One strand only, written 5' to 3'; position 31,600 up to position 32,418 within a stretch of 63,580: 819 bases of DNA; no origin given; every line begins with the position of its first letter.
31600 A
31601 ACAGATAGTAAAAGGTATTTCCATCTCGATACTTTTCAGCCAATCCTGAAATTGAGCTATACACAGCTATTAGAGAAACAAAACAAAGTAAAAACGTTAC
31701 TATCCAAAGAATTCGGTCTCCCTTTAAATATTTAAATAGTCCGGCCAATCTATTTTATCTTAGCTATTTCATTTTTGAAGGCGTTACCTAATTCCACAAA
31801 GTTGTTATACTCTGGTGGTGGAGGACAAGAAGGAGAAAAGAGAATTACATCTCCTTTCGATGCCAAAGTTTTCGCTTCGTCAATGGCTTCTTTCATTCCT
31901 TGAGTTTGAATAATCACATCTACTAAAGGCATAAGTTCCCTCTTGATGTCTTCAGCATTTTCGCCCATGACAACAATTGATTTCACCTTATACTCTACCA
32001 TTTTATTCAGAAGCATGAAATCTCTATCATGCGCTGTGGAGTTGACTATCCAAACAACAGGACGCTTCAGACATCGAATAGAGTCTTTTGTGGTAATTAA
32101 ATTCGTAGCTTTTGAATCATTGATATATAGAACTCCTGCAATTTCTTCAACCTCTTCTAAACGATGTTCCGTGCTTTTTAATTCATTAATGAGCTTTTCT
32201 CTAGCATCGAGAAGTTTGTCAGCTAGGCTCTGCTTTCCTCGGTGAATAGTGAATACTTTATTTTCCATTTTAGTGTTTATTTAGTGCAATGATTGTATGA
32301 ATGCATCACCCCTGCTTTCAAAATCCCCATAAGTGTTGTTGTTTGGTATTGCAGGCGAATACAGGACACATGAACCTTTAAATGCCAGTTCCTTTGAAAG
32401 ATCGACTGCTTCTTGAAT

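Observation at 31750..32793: Two tandem stand-alone MurD domain-3 paralogues inserted in the dcw operon between murD and ftsW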

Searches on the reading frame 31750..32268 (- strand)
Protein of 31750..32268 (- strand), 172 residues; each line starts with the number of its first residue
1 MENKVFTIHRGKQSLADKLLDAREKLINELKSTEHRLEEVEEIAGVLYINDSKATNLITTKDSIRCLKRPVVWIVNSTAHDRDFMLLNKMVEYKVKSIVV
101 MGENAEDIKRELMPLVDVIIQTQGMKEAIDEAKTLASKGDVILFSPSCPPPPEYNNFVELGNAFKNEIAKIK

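Call 3: search_protein_families(library=pfam, proteins=[window:31750-32268:-], max_evalue=1)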
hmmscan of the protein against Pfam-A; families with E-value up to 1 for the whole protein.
window:31750-32268:- (172 aa): 2 families
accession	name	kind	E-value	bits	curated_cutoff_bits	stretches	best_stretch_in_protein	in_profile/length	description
PF02875.26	Mur_ligase_C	-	1e-09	39.7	28.4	1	35-148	1-127/127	Mur ligase, glutamate ligase domain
PF00715.22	IL2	-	0.16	12.4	26.2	1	27-73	64-110/145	Interleukin 2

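Call 4: search_protein_families(library=ncbifam, proteins=[window:31750-32268:-], max_evalue=1)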
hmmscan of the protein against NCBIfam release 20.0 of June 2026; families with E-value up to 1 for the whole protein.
window:31750-32268:- (172 aa): 1 family
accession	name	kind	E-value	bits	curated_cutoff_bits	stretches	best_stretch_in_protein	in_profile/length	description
TIGR01087.1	murD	equivalog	2.1e-31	109.5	211.95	1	24-167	295-438/441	UDP-N-acetylmuramoyl-L-alanine--D-glutamate ligase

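Call 8: find_homologous_proteins(query=window:31750-32268:-, max_evalue=0.001)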
Query window:31750-32268:- (172 aa): 231 proteins with E <= 0.001 among 263 candidates; the best 120 are listed.
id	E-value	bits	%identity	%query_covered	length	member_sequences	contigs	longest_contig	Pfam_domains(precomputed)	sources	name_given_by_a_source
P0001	4.0e-106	370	100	100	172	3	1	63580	PF02875.27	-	-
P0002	3.1e-94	331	88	100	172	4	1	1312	PF02875.27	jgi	-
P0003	1.6e-89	316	84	99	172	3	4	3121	PF02875.27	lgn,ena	-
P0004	4.1e-83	295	80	99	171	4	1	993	PF02875.27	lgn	-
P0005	4.5e-53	197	51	100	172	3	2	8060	-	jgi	-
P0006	5.9e-48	181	48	98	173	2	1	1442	PF02875.27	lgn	-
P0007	6.5e-48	180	47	99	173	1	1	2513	PF02875.27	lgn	-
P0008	1.9e-47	179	49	100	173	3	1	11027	PF02875.27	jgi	jgi:UDP-N-acetylmuramoylalanine--D-glutamate ligase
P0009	2.7e-47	178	50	94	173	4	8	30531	PF02875.27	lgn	-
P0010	3.3e-47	178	48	98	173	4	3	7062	PF02875.27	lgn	-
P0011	8.6e-47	177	48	97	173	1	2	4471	PF02875.27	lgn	-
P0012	1.2e-46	176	46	99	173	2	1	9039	PF02875.27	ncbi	-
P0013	3.1e-46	175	48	97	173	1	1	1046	PF02875.27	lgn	-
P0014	6.1e-44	167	46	98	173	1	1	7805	PF02875.27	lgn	-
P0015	9.9e-42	160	45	98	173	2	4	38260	PF02875.27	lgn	-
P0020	6.2e-25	106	35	91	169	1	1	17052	PF02875.27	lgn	-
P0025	8.4e-24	102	40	91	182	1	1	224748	PF02875.27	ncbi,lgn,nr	ncbi:MAG: hypothetical protein KGV59_01020 [Tenacibaculum sp.]|nr:hypothetical protein [Tenacibaculu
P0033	4.9e-23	100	41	83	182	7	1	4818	PF02875.27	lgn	-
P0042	1.6e-22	98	38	85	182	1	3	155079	PF02875.27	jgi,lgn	jgi:UDP-N-acetylmuramoylalanine--D-glutamate ligase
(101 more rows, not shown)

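Call 12: find_encoding_contigs(protein=P0015, flank=6000, max_places=3)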
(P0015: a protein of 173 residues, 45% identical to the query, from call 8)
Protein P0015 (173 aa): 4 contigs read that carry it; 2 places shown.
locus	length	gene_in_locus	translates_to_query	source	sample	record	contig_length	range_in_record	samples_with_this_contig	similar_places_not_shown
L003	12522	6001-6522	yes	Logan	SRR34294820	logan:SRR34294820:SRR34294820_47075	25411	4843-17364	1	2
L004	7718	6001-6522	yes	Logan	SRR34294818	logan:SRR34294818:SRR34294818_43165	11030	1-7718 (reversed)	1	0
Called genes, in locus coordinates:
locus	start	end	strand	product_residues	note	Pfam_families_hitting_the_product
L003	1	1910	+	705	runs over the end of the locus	PF03717:PBP_dimer, PF00905:Transpeptidase, PF03793:PASTA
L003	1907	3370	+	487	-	PF01225:Mur_ligase, PF08245:Mur_ligase_M, PF02875:Mur_ligase_C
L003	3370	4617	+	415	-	PF10555:MraY_sig1 (weak), PF00953:Glycos_transf_4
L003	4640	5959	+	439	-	PF21377:MurD_N, PF21799:MurD-like_N (weak), PF08245:Mur_ligase_M, PF02875:Mur_ligase_C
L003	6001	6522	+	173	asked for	PF02875:Mur_ligase_C (weak)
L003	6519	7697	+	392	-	PF01098:FTSW_RODA_SPOVE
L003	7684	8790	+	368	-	PF03033:Glyco_transf_28, PF04101:Glyco_tran_28_C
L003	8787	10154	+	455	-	PF01225:Mur_ligase, PF08245:Mur_ligase_M, PF02875:Mur_ligase_C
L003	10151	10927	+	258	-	-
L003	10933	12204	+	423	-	PF00012:HSP70 (faint), PF11104:PilM_2 (faint), PF14450:FtsA (weak), PF02491:SHS2_FTSA, PF06277:EutA, PF06723:MreB_Mbl, PF14450:FtsA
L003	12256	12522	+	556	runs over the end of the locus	PF00091:Tubulin, PF12327:FtsZ_C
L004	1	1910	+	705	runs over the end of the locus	PF03717:PBP_dimer, PF00905:Transpeptidase, PF03793:PASTA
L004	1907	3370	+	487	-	PF01225:Mur_ligase, PF08245:Mur_ligase_M, PF02875:Mur_ligase_C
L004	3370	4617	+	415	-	PF10555:MraY_sig1 (weak), PF00953:Glycos_transf_4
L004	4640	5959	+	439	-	PF21377:MurD_N, PF21799:MurD-like_N (weak), PF08245:Mur_ligase_M, PF02875:Mur_ligase_C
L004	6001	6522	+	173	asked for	PF02875:Mur_ligase_C (weak)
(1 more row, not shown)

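Call 13: find_encoding_contigs(protein=P0025, flank=6000, max_places=2)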
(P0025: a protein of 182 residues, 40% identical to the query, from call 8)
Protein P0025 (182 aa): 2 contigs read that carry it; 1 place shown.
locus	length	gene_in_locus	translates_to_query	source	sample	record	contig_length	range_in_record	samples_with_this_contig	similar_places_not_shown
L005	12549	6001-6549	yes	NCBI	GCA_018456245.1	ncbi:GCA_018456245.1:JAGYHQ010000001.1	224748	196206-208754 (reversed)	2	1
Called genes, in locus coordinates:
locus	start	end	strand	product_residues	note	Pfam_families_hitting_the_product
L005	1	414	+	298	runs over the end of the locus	PF01728:FtsJ (weak), PF01795:Methyltransf_5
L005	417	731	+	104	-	PF19579:FtsL_2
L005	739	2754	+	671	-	PF03717:PBP_dimer, PF00905:Transpeptidase, PF03793:PASTA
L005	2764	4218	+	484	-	PF01225:Mur_ligase, PF08245:Mur_ligase_M, PF02875:Mur_ligase_C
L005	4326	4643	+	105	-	-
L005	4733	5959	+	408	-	PF10555:MraY_sig1 (faint), PF00953:Glycos_transf_4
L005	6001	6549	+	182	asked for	PF02875:Mur_ligase_C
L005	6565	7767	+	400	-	PF01098:FTSW_RODA_SPOVE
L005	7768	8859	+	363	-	PF03033:Glyco_transf_28, PF00534:Glycos_transf_1 (weak), PF04101:Glyco_tran_28_C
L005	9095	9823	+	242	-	-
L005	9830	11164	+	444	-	PF14450:FtsA, PF02491:SHS2_FTSA, PF06723:MreB_Mbl, PF11104:PilM_2 (weak), PF06277:EutA, PF14450:FtsA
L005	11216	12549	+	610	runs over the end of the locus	PF00091:Tubulin, PF12327:FtsZ_C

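Call 14: find_encoding_contigs(protein=P0042, flank=6000, max_places=2)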
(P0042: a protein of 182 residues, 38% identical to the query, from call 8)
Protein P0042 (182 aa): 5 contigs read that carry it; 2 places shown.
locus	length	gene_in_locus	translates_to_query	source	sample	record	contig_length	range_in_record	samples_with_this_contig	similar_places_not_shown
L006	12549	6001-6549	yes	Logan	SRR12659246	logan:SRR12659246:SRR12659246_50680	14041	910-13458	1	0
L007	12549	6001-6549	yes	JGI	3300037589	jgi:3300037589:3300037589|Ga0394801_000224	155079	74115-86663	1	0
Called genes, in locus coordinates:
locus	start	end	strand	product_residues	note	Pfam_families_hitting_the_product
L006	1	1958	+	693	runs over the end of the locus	PF03717:PBP_dimer, PF00905:Transpeptidase, PF03793:PASTA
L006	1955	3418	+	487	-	PF01225:Mur_ligase, PF08245:Mur_ligase_M, PF02875:Mur_ligase_C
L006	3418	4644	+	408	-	PF10555:MraY_sig1 (weak), PF00953:Glycos_transf_4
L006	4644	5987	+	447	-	PF21377:MurD_N (weak), PF08245:Mur_ligase_M, PF02875:Mur_ligase_C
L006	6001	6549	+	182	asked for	PF02875:Mur_ligase_C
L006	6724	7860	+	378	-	PF01098:FTSW_RODA_SPOVE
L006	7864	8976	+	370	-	PF03033:Glyco_transf_28, PF04101:Glyco_tran_28_C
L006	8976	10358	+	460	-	PF01225:Mur_ligase, PF08245:Mur_ligase_M, PF02875:Mur_ligase_C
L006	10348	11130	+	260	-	-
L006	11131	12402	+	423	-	PF00012:HSP70 (faint), PF11104:PilM_2 (faint), PF14450:FtsA, PF02491:SHS2_FTSA, PF06277:EutA, PF06723:MreB_Mbl, PF14450:FtsA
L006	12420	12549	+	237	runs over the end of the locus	?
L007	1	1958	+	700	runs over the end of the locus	PF03717:PBP_dimer, PF00905:Transpeptidase, PF03793:PASTA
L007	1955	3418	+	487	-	PF01225:Mur_ligase, PF08245:Mur_ligase_M, PF02875:Mur_ligase_C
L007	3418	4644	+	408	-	PF10555:MraY_sig1 (weak), PF00953:Glycos_transf_4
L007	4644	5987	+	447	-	PF21377:MurD_N (weak), PF08245:Mur_ligase_M, PF02875:Mur_ligase_C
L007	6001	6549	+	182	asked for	PF02875:Mur_ligase_C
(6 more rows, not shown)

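Call 15: find_encoding_contigs(protein=P0005, flank=6000, max_places=2)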
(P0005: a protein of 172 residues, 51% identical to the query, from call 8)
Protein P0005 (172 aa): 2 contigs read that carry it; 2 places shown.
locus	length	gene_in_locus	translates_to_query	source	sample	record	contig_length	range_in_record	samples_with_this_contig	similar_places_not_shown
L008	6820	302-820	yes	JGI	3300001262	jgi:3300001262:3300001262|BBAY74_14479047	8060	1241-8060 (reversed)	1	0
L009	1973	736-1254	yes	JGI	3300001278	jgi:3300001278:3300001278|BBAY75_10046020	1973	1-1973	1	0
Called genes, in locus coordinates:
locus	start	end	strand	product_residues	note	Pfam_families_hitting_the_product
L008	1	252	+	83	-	?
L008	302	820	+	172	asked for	-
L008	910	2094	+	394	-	PF01098:FTSW_RODA_SPOVE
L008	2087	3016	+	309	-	PF03033:Glyco_transf_28, PF04101:Glyco_tran_28_C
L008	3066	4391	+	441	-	PF01225:Mur_ligase, PF08245:Mur_ligase_M, PF02875:Mur_ligase_C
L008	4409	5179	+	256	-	-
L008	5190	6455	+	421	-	PF11104:PilM_2 (faint), PF14450:FtsA, PF02491:SHS2_FTSA, PF06723:MreB_Mbl, PF06277:EutA, PF14450:FtsA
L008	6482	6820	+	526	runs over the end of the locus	?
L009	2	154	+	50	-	?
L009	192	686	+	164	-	-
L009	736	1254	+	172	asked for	-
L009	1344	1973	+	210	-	?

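Call 16: find_encoding_contigs(protein=P0009, flank=6000, max_places=2)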
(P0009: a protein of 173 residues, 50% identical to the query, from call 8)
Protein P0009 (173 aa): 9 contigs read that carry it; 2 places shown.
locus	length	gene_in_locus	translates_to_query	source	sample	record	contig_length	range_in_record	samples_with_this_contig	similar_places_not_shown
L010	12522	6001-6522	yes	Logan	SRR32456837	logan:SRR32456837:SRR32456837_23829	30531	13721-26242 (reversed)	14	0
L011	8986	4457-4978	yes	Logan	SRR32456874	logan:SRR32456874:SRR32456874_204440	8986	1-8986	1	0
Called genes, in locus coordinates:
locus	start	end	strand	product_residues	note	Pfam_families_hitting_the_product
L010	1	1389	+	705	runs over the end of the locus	PF03717:PBP_dimer, PF00905:Transpeptidase, PF03793:PASTA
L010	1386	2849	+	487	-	PF01225:Mur_ligase, PF08245:Mur_ligase_M, PF02875:Mur_ligase_C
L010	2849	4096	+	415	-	PF10555:MraY_sig1 (weak), PF00953:Glycos_transf_4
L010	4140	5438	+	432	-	PF21377:MurD_N (weak), PF08245:Mur_ligase_M, PF02875:Mur_ligase_C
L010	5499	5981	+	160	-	PF02875:Mur_ligase_C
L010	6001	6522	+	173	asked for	PF02875:Mur_ligase_C (weak)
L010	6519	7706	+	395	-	PF01098:FTSW_RODA_SPOVE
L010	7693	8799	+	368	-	PF03033:Glyco_transf_28, PF04101:Glyco_tran_28_C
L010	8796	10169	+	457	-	PF01225:Mur_ligase, PF08245:Mur_ligase_M, PF02875:Mur_ligase_C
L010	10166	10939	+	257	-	-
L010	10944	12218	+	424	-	PF11104:PilM_2 (faint), PF14450:FtsA, PF02491:SHS2_FTSA, PF06277:EutA, PF06723:MreB_Mbl, PF14450:FtsA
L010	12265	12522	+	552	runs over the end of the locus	PF00091:Tubulin, PF12327:FtsZ_C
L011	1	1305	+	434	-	?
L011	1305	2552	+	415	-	PF10555:MraY_sig1 (weak), PF00953:Glycos_transf_4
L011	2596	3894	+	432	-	PF21377:MurD_N (weak), PF08245:Mur_ligase_M, PF02875:Mur_ligase_C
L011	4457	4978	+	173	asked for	PF02875:Mur_ligase_C (weak)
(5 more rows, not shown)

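Call 20: find_related_loci(query=A1, collection=genome_contigs, flank=4000)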
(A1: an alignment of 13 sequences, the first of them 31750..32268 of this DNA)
Query A1 (172 aa) in genome_contigs; peptide patterns used: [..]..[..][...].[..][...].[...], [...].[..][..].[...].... (x = any residue, [..] = any of these).
142 stretches matched a pattern; 96 encode a relative of the query (tblastn E <= 1e-3); the best 80 are kept; 80 distinct loci.
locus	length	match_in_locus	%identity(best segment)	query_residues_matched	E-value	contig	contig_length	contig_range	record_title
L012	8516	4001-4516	87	1-172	2e-101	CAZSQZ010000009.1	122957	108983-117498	MAG TPA_asm: uncultured Flavobacteriales bacterium isolate binchicken_co385_33 genome assembly, contig: NODE_29_length_1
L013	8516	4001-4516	51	1-172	1e-61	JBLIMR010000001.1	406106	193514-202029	MAG: Gammaproteobacteria bacterium isolate 3300053785_71 Ga0535658_0000002, whole genome shotgun sequence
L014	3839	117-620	49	4-171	1e-55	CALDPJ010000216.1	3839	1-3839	MAG TPA_asm: uncultured Flavobacteriales bacterium isolate SRR6425777_bin.15_CONCOCT_v1.1_MAG genome assembly, contig: E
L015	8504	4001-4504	45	4-171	2e-50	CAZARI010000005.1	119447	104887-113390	MAG TPA_asm: uncultured Cryomorphaceae bacterium isolate SRP220891_co3_632 genome assembly, contig: NODE_62_length_11944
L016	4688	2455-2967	40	2-172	2e-43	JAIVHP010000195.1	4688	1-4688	MAG: Flavobacteriales bacterium isolate MAG28 MTG28_24739, whole genome shotgun sequence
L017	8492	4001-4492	41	2-165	4e-41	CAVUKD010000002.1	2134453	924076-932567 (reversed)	MAG: uncultured Cryomorphaceae bacterium isolate MFD01721.bin.1.2 genome assembly, contig: contig_14028, whole genome sh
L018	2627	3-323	45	65-171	1e-29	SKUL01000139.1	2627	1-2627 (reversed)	MAG: Flavobacteriales bacterium isolate CSSed162cmB_100 CSSed16-2cmB-249207, whole genome shotgun sequence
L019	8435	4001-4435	38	27-172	1e-28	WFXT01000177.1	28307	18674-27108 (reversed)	MAG: Bacteroidetes bacterium isolate S141_62 k151_301312, whole genome shotgun sequence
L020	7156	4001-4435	37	27-172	1e-27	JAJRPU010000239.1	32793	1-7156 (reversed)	MAG: Bacteroidetes bacterium isolate Dive100_bin10.107 k141_1173159, whole genome shotgun sequence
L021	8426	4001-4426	37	30-172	2e-26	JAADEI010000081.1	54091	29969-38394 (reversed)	MAG: Chlorobiota bacterium isolate L_MetaBat.200 contig-127_272, whole genome shotgun sequence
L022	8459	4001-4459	33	20-171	4e-25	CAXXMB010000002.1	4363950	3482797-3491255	MAG: uncultured Desulfatitalea sp. isolate 24a4592a-339c-494a-8bd6-25b06643d142 genome assembly, contig: contig_2, whole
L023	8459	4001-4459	31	20-171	4e-24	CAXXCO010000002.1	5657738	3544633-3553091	MAG: uncultured Desulfatitalea sp. isolate 7cec4d45-42e6-4393-b881-fae3dd02875f genome assembly, contig: contig_2, whole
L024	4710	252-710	32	20-171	6e-24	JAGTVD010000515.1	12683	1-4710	MAG: Desulfatitalea sp. isolate SH-MAG143 SH-MAG143_contig_000515, whole genome shotgun sequence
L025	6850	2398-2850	37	20-172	1e-23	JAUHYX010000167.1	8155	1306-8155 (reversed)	MAG: bacterium isolate 3_bin.89 NODE_10472_length_8155_cov_0.900972, whole genome shotgun sequence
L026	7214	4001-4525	27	4-168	3e-23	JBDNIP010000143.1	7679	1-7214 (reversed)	MAG: Algoriphagus sp. isolate concoct.79.WLB k141_201746, whole genome shotgun sequence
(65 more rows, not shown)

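Call 24: search_solved_structures(query=window:31750-32268:-, max_evalue=0.001, show_alignments=3)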
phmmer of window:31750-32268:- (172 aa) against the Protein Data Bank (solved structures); distinct sequences matched with E-value up to 0.001: 11.
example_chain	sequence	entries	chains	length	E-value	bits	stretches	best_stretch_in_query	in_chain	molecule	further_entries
3lk7_A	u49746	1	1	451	9.7e-12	48.1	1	23-166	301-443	UDP-N-acetylmuramoylalanine--D-glutamate ligase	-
4buc_A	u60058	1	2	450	5.9e-11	45.6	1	23-166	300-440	UDP-N-ACETYLMURAMOYLALANINE--D-GLUTAMATE LIGASE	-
7sir_A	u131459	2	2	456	7.1e-11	45.3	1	25-164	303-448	UDP-N-acetylmuramoylalanine--D-glutamate ligase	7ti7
8dp2_A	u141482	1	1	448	7.2e-11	45.3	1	29-168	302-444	UDP-N-acetylmuramoylalanine--D-glutamate ligase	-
7sy9_A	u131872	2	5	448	7.2e-11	45.3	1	29-168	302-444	UDP-N-acetylmuramoylalanine--D-glutamate ligase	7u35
8v8y_A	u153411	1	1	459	2.6e-08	37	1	28-165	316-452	UDP-N-acetylmuramoylalanine--D-glutamate ligase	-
2jff_A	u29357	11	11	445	2.6e-08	37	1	27-165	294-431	UDP-N-ACETYLMURAMOYLALANINE--D-GLUTAMATE LIGASE | UDP-N-ACETYLMURAMOYL-ALANINE-D-GLUTAMATE LIGASE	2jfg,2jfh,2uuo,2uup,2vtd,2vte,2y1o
5a5f_A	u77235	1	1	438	2.6e-08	37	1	27-165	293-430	UDP-N-ACETYLMURAMOYLALANINE--D-GLUTAMATE LIGASE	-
2wjp_A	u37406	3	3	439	2.6e-08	37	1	27-165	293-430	UDP-N-ACETYLMURAMOYLALANINE--D-GLUTAMATE LIGASE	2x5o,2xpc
8v8w_A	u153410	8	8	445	2.6e-08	37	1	27-165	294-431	UDP-N-acetylmuramoylalanine--D-glutamate ligase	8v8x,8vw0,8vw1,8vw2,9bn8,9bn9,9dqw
1e0d_A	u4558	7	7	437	2.6e-08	37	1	27-165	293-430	UDP-N-ACETYLMURAMOYLALANINE--D-GLUTAMATE LIGASE | UDP-N-ACETYLMURAMOYL-L-ALANINE:D-GLUTAMATE LIGASE | UDP-N-ACETYLMURAMOYL-L-ALANINE/:D-GLUTAMATE LIGASE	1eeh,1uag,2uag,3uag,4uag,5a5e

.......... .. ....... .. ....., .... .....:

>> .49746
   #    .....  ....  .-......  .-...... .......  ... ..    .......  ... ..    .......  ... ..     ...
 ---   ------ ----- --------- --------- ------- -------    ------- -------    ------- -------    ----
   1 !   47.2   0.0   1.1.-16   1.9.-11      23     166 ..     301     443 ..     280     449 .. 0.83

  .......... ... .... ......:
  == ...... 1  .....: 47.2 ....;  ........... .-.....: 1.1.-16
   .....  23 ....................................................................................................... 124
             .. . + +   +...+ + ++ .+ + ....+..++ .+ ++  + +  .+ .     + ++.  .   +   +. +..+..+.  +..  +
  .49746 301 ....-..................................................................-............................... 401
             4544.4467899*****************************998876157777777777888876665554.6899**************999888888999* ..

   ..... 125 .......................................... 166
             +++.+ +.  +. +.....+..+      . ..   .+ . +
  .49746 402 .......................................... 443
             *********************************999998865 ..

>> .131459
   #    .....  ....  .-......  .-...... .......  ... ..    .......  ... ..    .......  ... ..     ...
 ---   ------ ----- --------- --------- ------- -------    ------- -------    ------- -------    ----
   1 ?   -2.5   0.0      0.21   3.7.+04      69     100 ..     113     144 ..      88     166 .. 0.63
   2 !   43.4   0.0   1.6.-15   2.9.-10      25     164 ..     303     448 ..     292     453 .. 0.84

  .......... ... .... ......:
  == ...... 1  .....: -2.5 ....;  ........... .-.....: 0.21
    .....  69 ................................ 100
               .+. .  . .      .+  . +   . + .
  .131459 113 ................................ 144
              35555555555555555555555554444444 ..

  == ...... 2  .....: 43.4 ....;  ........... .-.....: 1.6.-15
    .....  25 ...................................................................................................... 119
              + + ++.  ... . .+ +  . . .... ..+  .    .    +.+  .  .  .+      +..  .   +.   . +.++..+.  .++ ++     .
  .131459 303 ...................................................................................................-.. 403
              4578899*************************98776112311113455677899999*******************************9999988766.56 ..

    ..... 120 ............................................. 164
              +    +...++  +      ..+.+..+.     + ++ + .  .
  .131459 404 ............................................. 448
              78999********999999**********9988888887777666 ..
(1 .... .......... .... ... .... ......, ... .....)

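Call 29: find_encoding_contigs(protein=P0020, flank=6000, max_places=2)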
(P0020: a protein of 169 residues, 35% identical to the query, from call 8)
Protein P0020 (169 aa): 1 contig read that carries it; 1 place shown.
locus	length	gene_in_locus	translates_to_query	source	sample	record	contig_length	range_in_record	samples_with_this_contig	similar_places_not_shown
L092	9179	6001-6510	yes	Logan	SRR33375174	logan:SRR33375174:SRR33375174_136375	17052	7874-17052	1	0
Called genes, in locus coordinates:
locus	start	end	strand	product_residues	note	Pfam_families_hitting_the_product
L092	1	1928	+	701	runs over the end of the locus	PF03717:PBP_dimer, PF00905:Transpeptidase, PF03793:PASTA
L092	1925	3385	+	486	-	PF01225:Mur_ligase, PF08245:Mur_ligase_M, PF02875:Mur_ligase_C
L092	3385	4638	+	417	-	PF10555:MraY_sig1 (weak), PF00953:Glycos_transf_4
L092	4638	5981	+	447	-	PF21377:MurD_N, PF21799:MurD-like_N, PF08245:Mur_ligase_M, PF02875:Mur_ligase_C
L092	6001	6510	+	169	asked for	PF02875:Mur_ligase_C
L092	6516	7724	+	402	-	PF01098:FTSW_RODA_SPOVE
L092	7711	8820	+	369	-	PF03033:Glyco_transf_28, PF04101:Glyco_tran_28_C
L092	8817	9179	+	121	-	?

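Call 30: find_encoding_contigs(protein=P0033, flank=4000, max_places=2)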
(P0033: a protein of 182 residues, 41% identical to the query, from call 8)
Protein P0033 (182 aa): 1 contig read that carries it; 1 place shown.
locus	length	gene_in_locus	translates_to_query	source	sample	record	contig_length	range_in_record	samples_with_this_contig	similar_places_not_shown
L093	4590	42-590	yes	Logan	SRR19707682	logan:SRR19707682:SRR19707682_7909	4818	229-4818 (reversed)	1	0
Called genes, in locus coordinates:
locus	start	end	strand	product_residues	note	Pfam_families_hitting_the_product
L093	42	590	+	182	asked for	PF02875:Mur_ligase_C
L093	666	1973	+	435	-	PF01098:FTSW_RODA_SPOVE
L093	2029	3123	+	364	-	PF03033:Glyco_transf_28, PF04101:Glyco_tran_28_C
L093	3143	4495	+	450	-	PF01225:Mur_ligase, PF08245:Mur_ligase_M, PF02875:Mur_ligase_C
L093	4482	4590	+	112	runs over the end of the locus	?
